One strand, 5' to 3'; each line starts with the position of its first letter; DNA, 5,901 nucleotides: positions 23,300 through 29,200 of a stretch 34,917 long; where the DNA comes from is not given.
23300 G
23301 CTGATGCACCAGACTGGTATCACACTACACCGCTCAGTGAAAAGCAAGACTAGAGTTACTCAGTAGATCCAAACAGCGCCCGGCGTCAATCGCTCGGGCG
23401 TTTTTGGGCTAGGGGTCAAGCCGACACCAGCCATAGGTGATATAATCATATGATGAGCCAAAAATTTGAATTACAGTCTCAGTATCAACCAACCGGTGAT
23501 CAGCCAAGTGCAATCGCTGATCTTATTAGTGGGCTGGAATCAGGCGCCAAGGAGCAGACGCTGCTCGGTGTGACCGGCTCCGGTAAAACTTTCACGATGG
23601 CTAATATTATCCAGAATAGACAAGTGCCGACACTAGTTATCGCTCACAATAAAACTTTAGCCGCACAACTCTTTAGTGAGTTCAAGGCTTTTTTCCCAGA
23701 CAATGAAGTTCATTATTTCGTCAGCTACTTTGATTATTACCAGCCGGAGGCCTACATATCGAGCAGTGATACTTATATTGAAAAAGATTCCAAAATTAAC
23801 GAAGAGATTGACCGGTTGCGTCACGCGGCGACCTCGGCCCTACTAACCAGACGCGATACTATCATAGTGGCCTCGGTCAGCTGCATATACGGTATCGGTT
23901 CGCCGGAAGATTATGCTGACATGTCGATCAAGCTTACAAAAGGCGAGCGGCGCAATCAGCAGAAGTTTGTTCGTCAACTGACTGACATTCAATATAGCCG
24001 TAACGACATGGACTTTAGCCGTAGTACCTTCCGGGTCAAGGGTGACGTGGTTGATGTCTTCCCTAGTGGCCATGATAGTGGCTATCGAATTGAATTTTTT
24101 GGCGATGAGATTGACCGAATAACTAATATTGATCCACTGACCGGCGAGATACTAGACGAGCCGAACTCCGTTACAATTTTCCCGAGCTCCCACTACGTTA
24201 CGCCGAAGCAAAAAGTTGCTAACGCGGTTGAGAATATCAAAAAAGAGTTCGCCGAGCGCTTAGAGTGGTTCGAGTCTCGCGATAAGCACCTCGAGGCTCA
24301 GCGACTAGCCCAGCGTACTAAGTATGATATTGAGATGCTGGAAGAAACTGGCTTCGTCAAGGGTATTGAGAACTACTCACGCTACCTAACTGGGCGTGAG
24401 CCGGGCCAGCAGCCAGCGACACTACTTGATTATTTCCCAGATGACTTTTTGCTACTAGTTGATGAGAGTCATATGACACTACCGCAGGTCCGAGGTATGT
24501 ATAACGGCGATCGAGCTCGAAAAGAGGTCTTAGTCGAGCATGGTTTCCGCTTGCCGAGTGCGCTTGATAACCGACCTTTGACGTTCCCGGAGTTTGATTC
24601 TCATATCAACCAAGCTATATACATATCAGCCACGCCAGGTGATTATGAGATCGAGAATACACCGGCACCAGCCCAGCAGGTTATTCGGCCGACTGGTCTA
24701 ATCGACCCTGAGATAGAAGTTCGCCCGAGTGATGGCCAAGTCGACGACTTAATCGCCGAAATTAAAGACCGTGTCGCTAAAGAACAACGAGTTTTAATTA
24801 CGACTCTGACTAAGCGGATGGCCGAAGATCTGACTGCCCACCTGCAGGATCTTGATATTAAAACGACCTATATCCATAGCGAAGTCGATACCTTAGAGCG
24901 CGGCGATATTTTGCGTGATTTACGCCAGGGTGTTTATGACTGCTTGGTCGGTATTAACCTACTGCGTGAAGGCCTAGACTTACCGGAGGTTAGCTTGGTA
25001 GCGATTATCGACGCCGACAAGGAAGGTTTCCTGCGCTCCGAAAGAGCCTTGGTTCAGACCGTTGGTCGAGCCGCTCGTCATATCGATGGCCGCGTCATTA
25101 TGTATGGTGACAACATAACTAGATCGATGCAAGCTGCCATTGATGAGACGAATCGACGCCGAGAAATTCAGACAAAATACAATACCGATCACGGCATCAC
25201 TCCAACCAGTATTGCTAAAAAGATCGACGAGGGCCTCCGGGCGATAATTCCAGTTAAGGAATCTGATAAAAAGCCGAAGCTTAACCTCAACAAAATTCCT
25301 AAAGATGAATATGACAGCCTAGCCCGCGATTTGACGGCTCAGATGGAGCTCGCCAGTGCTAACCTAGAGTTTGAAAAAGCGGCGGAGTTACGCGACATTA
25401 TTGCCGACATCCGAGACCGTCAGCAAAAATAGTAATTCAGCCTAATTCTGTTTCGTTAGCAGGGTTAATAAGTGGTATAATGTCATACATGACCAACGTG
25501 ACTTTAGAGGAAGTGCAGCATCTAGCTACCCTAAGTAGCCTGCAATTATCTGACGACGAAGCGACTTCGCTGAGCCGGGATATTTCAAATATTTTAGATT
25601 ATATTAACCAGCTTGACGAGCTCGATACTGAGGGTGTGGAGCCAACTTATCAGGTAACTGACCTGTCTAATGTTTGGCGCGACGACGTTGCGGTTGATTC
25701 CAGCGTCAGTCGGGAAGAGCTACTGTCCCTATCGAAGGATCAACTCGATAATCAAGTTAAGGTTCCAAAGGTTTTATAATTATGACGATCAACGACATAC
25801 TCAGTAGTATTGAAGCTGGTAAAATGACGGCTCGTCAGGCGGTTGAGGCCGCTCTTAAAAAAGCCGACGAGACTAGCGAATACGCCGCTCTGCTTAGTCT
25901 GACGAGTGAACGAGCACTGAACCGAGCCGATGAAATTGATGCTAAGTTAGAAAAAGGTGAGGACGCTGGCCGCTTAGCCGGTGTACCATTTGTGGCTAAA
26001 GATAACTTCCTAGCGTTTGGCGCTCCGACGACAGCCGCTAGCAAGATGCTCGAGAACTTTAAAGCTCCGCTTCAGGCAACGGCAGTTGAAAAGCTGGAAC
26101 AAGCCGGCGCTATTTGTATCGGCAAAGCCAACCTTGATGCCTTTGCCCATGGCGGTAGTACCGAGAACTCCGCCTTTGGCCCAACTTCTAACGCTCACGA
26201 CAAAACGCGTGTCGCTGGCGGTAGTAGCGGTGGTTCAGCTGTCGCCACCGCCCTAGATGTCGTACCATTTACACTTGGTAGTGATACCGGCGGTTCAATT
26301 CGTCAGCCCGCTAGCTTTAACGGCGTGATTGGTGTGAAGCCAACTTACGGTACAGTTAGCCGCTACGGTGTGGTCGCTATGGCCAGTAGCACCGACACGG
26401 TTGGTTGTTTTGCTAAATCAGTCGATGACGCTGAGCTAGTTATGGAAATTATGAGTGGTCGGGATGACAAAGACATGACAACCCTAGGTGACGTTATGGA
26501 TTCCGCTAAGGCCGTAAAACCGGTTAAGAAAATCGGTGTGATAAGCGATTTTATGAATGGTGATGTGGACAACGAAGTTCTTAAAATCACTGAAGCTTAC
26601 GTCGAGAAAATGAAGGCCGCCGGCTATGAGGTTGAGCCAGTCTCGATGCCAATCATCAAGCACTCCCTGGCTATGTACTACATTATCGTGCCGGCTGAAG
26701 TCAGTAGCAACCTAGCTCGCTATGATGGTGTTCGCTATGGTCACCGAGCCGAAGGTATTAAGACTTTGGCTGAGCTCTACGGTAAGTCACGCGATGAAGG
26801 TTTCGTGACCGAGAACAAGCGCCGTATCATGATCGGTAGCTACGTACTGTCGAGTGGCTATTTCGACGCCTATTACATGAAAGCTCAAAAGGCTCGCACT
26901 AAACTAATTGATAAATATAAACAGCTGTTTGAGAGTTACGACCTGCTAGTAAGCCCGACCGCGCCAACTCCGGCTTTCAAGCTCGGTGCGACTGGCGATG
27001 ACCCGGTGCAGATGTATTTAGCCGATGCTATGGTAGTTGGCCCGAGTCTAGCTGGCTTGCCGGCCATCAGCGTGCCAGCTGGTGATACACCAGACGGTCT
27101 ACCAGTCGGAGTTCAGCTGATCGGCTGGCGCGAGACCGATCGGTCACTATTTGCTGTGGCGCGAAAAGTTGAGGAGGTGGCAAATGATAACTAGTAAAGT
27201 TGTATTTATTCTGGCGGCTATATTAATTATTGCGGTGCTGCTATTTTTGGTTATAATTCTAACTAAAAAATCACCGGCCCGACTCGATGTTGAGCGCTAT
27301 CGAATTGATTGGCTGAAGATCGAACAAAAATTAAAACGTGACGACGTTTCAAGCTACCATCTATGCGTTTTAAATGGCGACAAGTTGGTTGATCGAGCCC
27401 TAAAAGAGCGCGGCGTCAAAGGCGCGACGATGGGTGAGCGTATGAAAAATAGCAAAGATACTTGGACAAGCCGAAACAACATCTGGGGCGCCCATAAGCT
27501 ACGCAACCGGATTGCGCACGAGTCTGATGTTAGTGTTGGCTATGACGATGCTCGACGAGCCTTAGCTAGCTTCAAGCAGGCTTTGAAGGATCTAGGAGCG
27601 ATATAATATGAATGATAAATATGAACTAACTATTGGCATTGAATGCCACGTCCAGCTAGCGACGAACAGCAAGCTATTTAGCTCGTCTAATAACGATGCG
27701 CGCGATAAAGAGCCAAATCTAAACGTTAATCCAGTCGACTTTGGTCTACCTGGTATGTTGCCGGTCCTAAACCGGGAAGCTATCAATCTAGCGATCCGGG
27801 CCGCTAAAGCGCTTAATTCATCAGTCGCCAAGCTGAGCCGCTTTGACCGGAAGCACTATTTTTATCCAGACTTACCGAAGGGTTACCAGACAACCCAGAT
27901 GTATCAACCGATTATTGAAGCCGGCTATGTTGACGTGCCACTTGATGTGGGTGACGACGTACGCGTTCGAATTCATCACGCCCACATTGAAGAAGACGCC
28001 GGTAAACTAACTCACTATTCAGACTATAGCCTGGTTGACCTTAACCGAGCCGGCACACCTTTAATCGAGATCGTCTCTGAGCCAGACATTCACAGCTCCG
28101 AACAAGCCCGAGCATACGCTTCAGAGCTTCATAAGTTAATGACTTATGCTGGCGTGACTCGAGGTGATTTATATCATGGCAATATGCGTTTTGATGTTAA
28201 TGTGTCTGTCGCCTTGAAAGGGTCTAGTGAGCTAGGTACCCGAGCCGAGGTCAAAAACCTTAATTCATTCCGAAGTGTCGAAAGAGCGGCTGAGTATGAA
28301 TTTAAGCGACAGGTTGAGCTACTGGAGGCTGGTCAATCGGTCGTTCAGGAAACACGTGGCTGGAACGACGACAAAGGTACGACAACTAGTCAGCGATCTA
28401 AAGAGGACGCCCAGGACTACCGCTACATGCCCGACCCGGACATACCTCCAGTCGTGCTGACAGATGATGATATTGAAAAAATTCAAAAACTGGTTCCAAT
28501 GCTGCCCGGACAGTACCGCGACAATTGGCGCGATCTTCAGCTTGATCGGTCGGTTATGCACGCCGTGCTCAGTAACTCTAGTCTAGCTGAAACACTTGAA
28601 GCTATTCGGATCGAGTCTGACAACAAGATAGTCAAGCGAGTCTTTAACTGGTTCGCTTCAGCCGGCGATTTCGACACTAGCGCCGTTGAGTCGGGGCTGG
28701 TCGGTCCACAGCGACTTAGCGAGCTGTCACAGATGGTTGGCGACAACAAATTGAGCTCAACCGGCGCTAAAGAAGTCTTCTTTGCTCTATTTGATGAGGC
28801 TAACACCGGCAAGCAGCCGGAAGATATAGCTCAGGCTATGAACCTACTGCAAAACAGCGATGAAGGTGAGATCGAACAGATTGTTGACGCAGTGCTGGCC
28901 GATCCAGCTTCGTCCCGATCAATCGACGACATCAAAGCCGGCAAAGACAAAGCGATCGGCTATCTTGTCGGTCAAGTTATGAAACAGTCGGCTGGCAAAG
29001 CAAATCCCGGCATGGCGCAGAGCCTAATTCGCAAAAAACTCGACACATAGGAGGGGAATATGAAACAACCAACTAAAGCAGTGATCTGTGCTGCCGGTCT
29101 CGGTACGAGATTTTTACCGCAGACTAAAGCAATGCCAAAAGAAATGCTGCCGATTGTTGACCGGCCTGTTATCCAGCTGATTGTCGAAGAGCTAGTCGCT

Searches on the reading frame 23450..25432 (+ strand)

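Call 21: search_protein_families(library=pfam, proteins=[window:23450-25432:+], max_evalue=0.00001)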
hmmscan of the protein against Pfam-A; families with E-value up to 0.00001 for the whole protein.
window:23450-25432:+ (660 aa): 5 families
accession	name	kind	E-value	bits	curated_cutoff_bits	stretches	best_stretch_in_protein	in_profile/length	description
PF17757.6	UvrB_inter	-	2.2e-32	111.5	22.9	1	160-249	1-91/91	UvrB interaction domain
PF12344.14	UvrB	-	4.6e-22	78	27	1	551-592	1-42/43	Ultra-violet resistance protein B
PF00271.37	Helicase_C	-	5.1e-18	65.8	23.5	1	432-544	4-109/110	Helicase conserved C-terminal domain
PF04851.21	ResIII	-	3.6e-11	43.7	22.5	1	13-88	3-83/164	Type III restriction enzyme, res subunit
PF02151.25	UVR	-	3.3e-07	30.3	21.5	1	623-655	2-34/36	UvrB/uvrC motif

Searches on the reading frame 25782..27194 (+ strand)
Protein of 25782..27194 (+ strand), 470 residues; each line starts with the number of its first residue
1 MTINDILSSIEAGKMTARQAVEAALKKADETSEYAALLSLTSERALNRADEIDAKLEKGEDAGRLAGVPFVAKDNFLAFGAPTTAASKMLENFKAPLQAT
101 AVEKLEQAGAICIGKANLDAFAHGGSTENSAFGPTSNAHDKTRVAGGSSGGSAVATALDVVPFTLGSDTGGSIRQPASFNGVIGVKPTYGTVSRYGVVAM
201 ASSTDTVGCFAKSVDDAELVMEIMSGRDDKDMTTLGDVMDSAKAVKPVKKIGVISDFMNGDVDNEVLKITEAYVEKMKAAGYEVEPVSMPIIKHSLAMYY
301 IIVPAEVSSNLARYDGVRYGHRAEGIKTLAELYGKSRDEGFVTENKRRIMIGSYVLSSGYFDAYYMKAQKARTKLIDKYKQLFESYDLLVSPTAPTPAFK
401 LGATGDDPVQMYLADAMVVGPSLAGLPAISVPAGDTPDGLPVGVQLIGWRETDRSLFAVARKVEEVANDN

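Call 21: search_protein_families(library=pfam, proteins=[window:25782-27194:+], max_evalue=0.00001)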
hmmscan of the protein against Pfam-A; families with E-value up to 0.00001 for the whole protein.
window:25782-27194:+ (470 aa): 1 family
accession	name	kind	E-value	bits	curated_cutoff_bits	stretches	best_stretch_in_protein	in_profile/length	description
PF01425.27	Amidase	-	1.5e-135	453.2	27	1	20-456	2-444/445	Amidase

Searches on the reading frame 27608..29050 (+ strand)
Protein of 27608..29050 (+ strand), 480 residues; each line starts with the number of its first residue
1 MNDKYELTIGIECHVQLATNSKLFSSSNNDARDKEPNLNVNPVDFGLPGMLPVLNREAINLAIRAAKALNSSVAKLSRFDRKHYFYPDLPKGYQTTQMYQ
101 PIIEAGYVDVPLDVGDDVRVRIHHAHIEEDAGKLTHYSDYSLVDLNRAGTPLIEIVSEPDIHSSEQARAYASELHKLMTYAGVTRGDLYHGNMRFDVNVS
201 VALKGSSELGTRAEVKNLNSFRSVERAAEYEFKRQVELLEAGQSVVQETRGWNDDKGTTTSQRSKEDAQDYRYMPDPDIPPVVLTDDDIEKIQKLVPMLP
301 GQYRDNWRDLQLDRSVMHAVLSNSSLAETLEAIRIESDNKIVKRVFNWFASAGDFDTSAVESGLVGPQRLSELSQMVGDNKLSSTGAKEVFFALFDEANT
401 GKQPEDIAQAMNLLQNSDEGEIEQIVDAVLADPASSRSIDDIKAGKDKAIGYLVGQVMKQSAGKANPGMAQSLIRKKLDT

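Call 21: search_protein_families(library=pfam, proteins=[window:27608-29050:+], max_evalue=0.00001)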
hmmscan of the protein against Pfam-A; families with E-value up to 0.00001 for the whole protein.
window:27608-29050:+ (480 aa): 2 families
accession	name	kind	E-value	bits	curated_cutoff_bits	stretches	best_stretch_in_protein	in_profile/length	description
PF02934.20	GatB_N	-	1.1e-112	376.2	23.4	1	8-289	2-276/277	GatB/GatE catalytic domain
PF02637.23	GatB_Yqey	-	1.3e-30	106.6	27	1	356-478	31-148/148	GatB domain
